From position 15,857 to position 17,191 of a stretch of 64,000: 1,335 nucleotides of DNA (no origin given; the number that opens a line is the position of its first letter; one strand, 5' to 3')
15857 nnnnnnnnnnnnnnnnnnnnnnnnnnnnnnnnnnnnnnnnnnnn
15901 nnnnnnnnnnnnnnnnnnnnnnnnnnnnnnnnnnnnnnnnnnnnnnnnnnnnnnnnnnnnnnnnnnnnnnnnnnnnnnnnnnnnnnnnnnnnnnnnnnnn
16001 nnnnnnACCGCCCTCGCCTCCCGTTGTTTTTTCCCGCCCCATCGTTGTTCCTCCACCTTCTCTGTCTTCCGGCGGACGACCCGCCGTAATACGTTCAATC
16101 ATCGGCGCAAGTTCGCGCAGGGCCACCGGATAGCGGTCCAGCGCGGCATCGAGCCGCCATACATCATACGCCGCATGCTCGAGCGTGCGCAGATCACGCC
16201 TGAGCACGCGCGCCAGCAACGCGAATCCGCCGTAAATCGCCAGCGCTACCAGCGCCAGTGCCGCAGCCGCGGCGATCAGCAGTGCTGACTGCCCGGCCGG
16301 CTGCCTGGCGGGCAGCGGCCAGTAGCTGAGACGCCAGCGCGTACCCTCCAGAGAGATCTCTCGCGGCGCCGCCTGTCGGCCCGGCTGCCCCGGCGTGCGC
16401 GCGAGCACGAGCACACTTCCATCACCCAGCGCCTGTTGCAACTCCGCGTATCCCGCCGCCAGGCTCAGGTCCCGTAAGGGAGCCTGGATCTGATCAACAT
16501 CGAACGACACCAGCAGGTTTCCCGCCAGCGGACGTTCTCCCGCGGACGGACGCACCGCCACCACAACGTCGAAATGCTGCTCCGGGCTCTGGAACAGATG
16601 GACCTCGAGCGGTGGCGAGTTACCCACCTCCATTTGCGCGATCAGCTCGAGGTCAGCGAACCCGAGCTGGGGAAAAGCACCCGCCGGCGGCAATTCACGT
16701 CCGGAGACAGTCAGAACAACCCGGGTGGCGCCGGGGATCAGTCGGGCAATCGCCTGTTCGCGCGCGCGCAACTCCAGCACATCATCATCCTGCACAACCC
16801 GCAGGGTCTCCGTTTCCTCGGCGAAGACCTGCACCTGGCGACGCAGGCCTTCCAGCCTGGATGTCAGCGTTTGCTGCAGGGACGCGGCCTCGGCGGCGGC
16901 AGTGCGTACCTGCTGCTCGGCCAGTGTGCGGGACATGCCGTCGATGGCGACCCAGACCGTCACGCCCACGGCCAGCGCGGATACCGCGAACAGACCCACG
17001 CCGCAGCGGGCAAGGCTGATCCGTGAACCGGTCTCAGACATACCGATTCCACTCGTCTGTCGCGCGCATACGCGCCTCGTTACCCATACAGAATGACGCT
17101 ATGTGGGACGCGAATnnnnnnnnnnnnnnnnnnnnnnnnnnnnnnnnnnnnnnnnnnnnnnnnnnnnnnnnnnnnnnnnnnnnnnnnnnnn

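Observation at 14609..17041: algC (PMM/PGM) lies in an uninterrupted 810-codon frame with a 333-codon N-terminal membrane/periplasmic domain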

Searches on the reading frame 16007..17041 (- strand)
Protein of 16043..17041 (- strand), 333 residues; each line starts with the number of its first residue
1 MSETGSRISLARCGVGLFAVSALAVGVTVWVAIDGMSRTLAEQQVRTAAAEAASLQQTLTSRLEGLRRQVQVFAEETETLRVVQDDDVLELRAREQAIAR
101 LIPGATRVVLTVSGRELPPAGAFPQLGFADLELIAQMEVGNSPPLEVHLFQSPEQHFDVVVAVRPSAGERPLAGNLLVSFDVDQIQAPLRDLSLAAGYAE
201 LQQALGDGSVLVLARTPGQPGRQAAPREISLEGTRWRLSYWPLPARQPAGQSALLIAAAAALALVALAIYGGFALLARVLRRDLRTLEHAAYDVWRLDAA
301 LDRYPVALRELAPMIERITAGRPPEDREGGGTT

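Call 3: search_protein_families(library=pfam, proteins=[window:16043-17041:-], max_evalue=1)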
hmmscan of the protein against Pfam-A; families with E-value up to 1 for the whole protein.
window:16043-17041:- (333 aa): 0 families

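Call 4: search_protein_families(library=ncbifam, proteins=[window:16043-17041:-], max_evalue=1)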
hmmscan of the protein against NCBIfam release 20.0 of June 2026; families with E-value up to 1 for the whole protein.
window:16043-17041:- (333 aa): 0 families

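Call 6: find_homologous_proteins(query=window:16043-17041:-, max_evalue=0.001)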
Query window:16043-17041:- (333 aa): 1 proteins with E <= 0.001 among 8000 candidates.
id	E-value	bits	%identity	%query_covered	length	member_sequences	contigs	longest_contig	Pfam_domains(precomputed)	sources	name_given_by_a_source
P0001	2.1e-74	269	55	83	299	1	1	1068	-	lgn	-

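Call 18: search_protein_representatives(protein=window:16043-17041:-)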
Query: 333 residues. Proteins with E-value up to 0.001 (for the whole library): 301; up to 1e-10: 99; up to 1e-30: 1. The best 150 are listed.
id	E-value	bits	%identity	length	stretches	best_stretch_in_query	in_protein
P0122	1.5e-47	178.9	63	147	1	107-247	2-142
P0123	2.1e-29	119.3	33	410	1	8-287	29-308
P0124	4.1e-26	108.5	32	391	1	8-318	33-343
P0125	3.7e-24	102.1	33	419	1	6-316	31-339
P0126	9.1e-23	97.5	30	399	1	6-319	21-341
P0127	9.8e-23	97.4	32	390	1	8-288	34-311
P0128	2.0e-22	96.4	29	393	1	5-315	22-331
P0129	2.6e-22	96.0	31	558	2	37-293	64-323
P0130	1.2e-21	93.8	31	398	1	9-287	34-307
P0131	1.2e-21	93.8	33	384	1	20-285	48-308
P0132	6.3e-21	91.5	67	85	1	15-96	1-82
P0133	7.8e-21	91.2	30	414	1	20-296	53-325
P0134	8.2e-21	91.1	29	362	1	14-287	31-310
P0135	2.4e-20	89.6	32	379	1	8-295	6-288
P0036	3.7e-20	89.0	32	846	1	24-287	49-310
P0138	1.6e-19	86.9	29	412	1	33-310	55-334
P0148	8.8e-18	81.1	27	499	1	16-315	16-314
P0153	4.0e-17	79.0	29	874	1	21-311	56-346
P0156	9.7e-17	77.7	30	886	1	36-244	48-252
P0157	1.8e-16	76.8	27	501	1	41-318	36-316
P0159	2.4e-16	76.4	33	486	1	49-287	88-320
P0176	1.4e-13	67.3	30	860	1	20-284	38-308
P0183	3.6e-13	66.0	28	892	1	12-316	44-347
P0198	5.0e-12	62.2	31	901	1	16-246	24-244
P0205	1.9e-11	60.4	26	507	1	20-314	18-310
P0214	5.6e-11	58.8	29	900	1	12-324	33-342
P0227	2.2e-10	56.8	27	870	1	9-316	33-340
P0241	5.5e-10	55.5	28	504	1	26-314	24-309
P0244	7.4e-10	55.1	24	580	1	49-318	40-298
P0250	1.8e-09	53.8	24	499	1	20-314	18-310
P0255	2.4e-09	53.4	29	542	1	12-315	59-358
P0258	4.1e-09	52.7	24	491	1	38-318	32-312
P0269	7.7e-09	51.8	34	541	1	12-285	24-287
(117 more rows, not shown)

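Call 24: search_solved_structures(query=A1, max_evalue=10)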
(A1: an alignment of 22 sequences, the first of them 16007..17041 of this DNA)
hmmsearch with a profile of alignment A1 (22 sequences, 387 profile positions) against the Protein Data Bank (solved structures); distinct sequences matched with E-value up to 10: 8.
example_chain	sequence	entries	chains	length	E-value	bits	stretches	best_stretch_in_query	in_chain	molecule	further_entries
9dkz_A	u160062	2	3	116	0.1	14.5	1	238-262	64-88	Bone marrow proteoglycan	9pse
1h8u_A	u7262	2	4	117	0.1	14.5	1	238-262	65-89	EOSINOPHIL GRANULE MAJOR BASIC PROTEIN 1 | EOSINOPHIL-GRANULE MAJOR BASIC PROTEIN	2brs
9ppv_A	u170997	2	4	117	0.1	14.5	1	238-262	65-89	Bone marrow proteoglycan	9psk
4uft_B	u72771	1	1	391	0.12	14.2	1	186-233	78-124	NUCLEOPROTEIN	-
5e4v_A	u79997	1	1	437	0.12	14.2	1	186-233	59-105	Nucleoprotein,Phosphoprotein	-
6h5q_B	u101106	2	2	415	0.12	14.2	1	186-233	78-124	Nucleocapsid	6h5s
7y5n_A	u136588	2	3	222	0.26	13.2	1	238-262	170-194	Bone marrow proteoglycan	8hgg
7oi3_E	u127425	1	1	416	1.2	10.9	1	186-235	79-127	Cetacean morbillivirus nucleoprotein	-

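Call 25: search_protein_families(library=pfam, alignment_id=A1, max_evalue=1)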
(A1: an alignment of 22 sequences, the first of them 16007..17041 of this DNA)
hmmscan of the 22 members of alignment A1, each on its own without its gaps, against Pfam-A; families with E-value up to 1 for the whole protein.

A. member 1, window:16007-17041:- (345 aa): 0 families

B. families by the number of members that match (of 22 scanned): 25 families
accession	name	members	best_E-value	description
PF02743.24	dCache_1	10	3e-05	Cache domain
PF04893.22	Yip1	1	0.02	Yip1 domain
PF07790.16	Pilin_N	1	0.02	Archaeal Type IV pilin, N-terminal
PF02674.22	Colicin_V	1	0.026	Colicin V production protein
PF06157.16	DUF973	1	0.045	Protein of unknown function (DUF973)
PF07678.20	TED_complement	1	0.049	A-macroglobulin TED domain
PF19487.4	DUF6023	1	0.064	Family of unknown function (DUF6023)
PF10116.14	Host_attach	1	0.07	Protein required for attachment to host cells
PF10144.15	SMP_2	1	0.097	Bacterial virulence factor haemolysin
PF14827.12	dCache_3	1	0.1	Double sensory domain of two-component sensor kinase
PF18415.6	HKR_ArcB_TM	1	0.1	Histidine kinase receptor ArcB trans-membrane domain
PF13413.12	HTH_25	1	0.12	Helix-turn-helix domain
PF11998.13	DUF3493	1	0.13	Low psii accumulation1 / Rep27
PF20970.2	MASE10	1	0.16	MASE10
PF09351.15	DUF1993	1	0.19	Domain of unknown function (DUF1993)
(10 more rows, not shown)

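Call 32: predict_structure(alignment_id=A1)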
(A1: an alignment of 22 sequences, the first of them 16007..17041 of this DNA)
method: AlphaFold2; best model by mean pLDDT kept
length: 345 residues; sequences in the alignment: 22
mean_pLDDT: 77.6   pTM: 0.64
mean pLDDT of the five models: 77.6, 75.9, 75.8, 75.4, 73.9
residues with pLDDT >= 90: 76; 70-90: 195; 50-70: 47; < 50: 27
segments of 3 or more residues with pLDDT < 50: 1-4, 324-345
pLDDT, mean of each block of 10 residues (from residue 1): 54 79 82 83 86 90 92 94 92 94 91 73 66 83 69 79 79 91 86 80 83 81 77 88 68 75 83 83 81 70 70 73 45 37 39
secondary structure, 60 per line:
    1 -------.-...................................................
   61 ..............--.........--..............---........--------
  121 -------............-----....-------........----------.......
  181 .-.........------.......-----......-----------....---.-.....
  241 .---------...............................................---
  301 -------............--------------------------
elements in order: H10-74 H77-85 H88-101 E105-112 H128-139 E145-148 E156-163 E174-181 H183-191 E198-204 E210-215 E227-230 E236-241 H251-297 H309-319

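Call 36: find_related_loci(query=A2, collection=genome_contigs, flank=4500)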
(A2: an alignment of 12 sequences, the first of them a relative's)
Query A2 (419 aa) in genome_contigs; peptide patterns used: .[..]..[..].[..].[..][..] (x = any residue, [..] = any of these).
40 stretches matched a pattern; 15 encode a relative of the query (tblastn E <= 1e-3); 15 distinct loci.
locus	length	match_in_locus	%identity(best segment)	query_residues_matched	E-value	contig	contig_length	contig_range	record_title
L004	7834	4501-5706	45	1-403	7e-107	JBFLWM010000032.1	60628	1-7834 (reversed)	MAG: Pseudomonadota bacterium isolate MAG032 MAG032_32, whole genome shotgun sequence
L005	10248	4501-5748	45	1-418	4e-114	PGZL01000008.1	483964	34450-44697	MAG: Gammaproteobacteria bacterium HGW-Gammaproteobacteria-1 bjp_ig2102_scaffold_234, whole genome shotgun sequence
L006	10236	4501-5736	46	1-419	4e-107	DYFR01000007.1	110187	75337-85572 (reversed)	MAG TPA_asm: Thiohalomonas denitrificans isolate BE2011_63_42 Afr_mines_BE2011_61_length_110187_cov_18_441470, whole gen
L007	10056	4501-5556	34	33-379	1e-56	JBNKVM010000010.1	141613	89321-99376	MAG: Thiohalomonadaceae bacterium isolate A1A2.bin.19.orig k141_2896352, whole genome shotgun sequence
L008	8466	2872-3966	34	27-379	4e-54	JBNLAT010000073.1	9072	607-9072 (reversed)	MAG: Thiohalomonadaceae bacterium isolate C2.bin.46.strict NODE_73_length_9072_cov_9.377098, whole genome shotgun sequen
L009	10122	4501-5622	32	23-389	2e-53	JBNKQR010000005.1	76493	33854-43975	MAG: Thiohalomonadaceae bacterium isolate G1.bin.1.strict NODE_5_length_76493_cov_6.244988, whole genome shotgun sequenc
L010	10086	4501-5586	33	22-379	3e-57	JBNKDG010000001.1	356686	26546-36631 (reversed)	MAG: Thiohalomonadaceae bacterium isolate F1.bin.6.strict NODE_1_length_356686_cov_14.155506, whole genome shotgun seque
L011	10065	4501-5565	34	60-416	3e-63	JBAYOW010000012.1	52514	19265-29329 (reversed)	MAG: Thiohalomonadaceae bacterium isolate SO_2016_LW2_123 scaffold00990_LW138R_2016, whole genome shotgun sequence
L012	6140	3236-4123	36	48-346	7e-48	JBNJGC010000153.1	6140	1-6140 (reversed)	MAG: Pseudomonadota bacterium isolate Y22_60dBSe2.bin.134 NODE_19962_length_6140_cov_18.879656, whole genome shotgun seq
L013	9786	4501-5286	34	81-352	6e-42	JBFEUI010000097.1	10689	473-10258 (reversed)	MAG: Thiohalomonadaceae bacterium isolate Mix_mud07.2021.05.54 k141_2652326_length_10689_cov_11.1408, whole genome shotg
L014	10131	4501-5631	45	1-380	2e-89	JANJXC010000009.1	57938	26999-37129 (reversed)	MAG: Gammaproteobacteria bacterium isolate RS263_metabat.bin.44 RS263_k141_275090, whole genome shotgun sequence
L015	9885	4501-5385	31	79-370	2e-36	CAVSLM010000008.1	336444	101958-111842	MAG: uncultured Gammaproteobacteria bacterium isolate MFD04944.bin.2.113 genome assembly, contig: contig_42142, whole ge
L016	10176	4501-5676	27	1-403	7e-35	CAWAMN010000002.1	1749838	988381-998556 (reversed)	MAG: uncultured Gammaproteobacteria bacterium isolate MFD01721.bin.1.18 genome assembly, contig: contig_6611, whole geno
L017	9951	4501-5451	31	92-414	6e-34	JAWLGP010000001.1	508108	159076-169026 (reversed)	MAG: Gammaproteobacteria bacterium isolate 30dZY2.bin.113 NODE_26_length_508108_cov_19.717505, whole genome shotgun sequ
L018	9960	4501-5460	26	3-336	3e-27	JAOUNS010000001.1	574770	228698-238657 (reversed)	MAG: Gammaproteobacteria bacterium isolate 8_1_May_SF_Bin12 8_1_May_SF_Bin12_scaffold_2_c1, whole genome shotgun sequenc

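Call 37: fold_search(model_id=the predicted structure, library=pdb)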
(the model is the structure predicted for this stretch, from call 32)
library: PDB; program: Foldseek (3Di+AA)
matches with E <= 10: 294; with E <= 0.001: 44
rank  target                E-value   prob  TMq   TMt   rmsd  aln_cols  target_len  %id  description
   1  4jgq_B                2.9e-07  1.00  0.42  0.66   5.5       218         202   14  The crystal structure of sporulation kinase D mutant sensor domain, r131a, from Bacillus subtilis subsp in co-crystall (released 2013-05-15)
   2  4jgr_B                4.3e-07  1.00  0.42  0.65   5.4       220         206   14  The crystal structure of sporulation kinase D mutant sensor domain, R131A, from Bacillus subtilis subsp at 2.4A resolu (released 2013-05-15)
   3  4jgq_A                6.0e-07  1.00  0.42  0.67   5.3       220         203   14  The crystal structure of sporulation kinase D mutant sensor domain, r131a, from Bacillus subtilis subsp in co-crystall (released 2013-05-15)
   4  4jgo_B                7.6e-07  1.00  0.42  0.65   5.4       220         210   13  The crystal structure of sporulation kinase d sensor domain from Bacillus subtilis subsp. (released 2013-05-15)
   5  4jgo_A                9.5e-07  1.00  0.43  0.67   5.3       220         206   12  The crystal structure of sporulation kinase d sensor domain from Bacillus subtilis subsp. (released 2013-05-15)
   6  4jgp_B                1.2e-06  1.00  0.42  0.66   5.4       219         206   12  The crystal structure of sporulation kinase D sensor domain from Bacillus subtilis subsp in complex with pyruvate at 2 (released 2013-05-15)
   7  4jgr_A                1.5e-06  1.00  0.42  0.67   5.2       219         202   15  The crystal structure of sporulation kinase D mutant sensor domain, R131A, from Bacillus subtilis subsp at 2.4A resolu (released 2013-05-15)
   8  9a65_B                2.1e-06  1.00  0.49  0.29   9.2       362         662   11  Integrative model of YVAQ-MCPB by crosslinking MS and deep learning (released 2024-09-18)
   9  9a69_B                2.8e-06  1.00  0.46  0.27   9.4       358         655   14  Integrative model of MCPB-MCPC by crosslinking MS and deep learning (released 2024-09-18)
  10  6iov_B                3.6e-05  1.00  0.36  0.52   6.8       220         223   12  The ligand binding domain of Mlp37 with arginine (released 2019-11-06)
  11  5t65_B                6.0e-05  1.00  0.38  0.52   8.8       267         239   13  LIGAND BINDING DOMAIN OF PSEUDOMONAS AERUGINOSA PAO1 AMINO ACID CHEMORECEPTOR PCTA IN COMPLEX WITH L-ILE (released 2017-09-13)
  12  5t7m_B                6.7e-05  1.00  0.35  0.47   8.5       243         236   14  LIGAND BINDING DOMAIN OF PSEUDOMONAS AERUGINOSA PAO1 AMINO ACID CHEMORECEPTOR PCTA IN COMPLEX WITH L-TRP (released 2017-09-20)
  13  9nia                  8.4e-05  1.00  0.32  0.47   8.1       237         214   11  Crystal structure of Vibrio cholerae CqsR bound to ethanolamine (released 2025-07-02)
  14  9koo_B                8.9e-05  1.00  0.33  0.46   8.8       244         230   15  Ligand binding domain of Pseudomonas Aeruginosa PAO1 chemoreceptor PctA in complex with MHF (released 2025-11-26)
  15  9a5d_A                1.1e-04  1.00  0.25  0.16  13.9       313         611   12  Integrative model of WALK-YYCH by crosslinking MS and deep learning (released 2024-09-18)
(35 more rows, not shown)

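Call 58: list_cluster_members(proteins=[P0153, P0156, P0176, P0183, P0198, P0214, P0227, P0125, P0138, P0123])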
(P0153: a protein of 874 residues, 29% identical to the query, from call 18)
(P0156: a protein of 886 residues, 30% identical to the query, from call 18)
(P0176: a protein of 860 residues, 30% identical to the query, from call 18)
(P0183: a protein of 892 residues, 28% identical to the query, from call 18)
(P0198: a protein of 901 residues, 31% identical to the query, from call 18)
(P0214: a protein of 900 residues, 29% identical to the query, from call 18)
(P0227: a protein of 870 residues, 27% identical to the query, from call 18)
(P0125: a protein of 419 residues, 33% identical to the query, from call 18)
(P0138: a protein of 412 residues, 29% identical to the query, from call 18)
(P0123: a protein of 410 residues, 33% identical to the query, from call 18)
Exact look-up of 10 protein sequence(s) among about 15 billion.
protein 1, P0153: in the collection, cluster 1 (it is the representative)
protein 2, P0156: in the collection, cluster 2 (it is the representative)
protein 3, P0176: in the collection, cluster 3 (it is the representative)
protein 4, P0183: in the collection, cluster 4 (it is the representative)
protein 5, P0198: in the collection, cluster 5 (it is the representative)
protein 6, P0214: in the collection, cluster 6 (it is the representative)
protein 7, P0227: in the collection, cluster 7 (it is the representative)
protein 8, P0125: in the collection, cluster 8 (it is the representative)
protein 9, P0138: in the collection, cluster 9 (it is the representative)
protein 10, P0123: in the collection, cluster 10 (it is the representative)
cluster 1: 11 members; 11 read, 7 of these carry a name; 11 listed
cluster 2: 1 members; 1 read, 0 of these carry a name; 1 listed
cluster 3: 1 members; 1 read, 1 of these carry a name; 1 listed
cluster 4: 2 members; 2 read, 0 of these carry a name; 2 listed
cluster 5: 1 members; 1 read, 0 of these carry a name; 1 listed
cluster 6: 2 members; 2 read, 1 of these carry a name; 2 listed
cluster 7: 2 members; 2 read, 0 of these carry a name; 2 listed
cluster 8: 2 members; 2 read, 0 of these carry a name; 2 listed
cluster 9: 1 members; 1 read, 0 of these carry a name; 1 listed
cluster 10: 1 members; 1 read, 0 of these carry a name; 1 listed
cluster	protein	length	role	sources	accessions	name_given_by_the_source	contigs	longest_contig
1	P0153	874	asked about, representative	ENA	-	-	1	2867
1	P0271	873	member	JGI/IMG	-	phosphomannomutase/phosphoglucomutase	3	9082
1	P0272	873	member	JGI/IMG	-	phosphomannomutase/phosphoglucomutase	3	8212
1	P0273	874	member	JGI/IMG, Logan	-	phosphomannomutase/phosphoglucomutase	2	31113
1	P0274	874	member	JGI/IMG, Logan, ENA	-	phosphomannomutase/phosphoglucomutase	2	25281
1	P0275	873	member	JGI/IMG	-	phosphomannomutase/phosphoglucomutase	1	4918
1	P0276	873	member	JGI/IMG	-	phosphomannomutase/phosphoglucomutase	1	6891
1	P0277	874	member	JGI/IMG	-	phosphomannomutase/phosphoglucomutase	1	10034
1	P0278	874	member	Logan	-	-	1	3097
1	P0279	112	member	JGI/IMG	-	-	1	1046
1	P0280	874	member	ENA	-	-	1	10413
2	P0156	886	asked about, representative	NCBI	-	-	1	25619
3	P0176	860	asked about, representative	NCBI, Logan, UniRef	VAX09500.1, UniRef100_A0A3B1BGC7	Phosphoglucomutase @ Phosphomannomutase [hydrothermal vent metagenome] | Phosphoglucomutase @ Phosphomannomutase n=1 Tax=hydrothermal vent metagenome TaxID=652676 ...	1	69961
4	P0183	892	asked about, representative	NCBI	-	-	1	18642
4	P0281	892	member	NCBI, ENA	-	-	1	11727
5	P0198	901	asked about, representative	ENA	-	-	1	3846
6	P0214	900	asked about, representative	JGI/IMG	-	phosphomannomutase / phosphoglucomutase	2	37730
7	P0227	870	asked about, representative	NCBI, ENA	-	-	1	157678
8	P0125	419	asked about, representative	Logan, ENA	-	-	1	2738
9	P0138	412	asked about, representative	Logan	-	-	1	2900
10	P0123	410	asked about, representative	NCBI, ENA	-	-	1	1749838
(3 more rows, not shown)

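Call 60: find_homologous_proteins(query=A1, max_evalue=0.001)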
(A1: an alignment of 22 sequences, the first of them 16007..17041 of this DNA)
Query A1 (22 sequences) (345 aa, profile of the alignment): 2 proteins with E <= 0.001 among 8000 candidates.
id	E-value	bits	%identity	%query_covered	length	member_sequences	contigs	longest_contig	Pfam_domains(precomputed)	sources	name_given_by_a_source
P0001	1.1e-68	250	56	77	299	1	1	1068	-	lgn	-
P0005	2.4e-25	107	79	39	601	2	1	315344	PF02878.23,PF00408.27,PF02879.23,PF02880.23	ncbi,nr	ncbi:MAG: phosphomannomutase/phosphoglucomutase [Gammaproteobacteria bacterium]|nr:phosphomannomutas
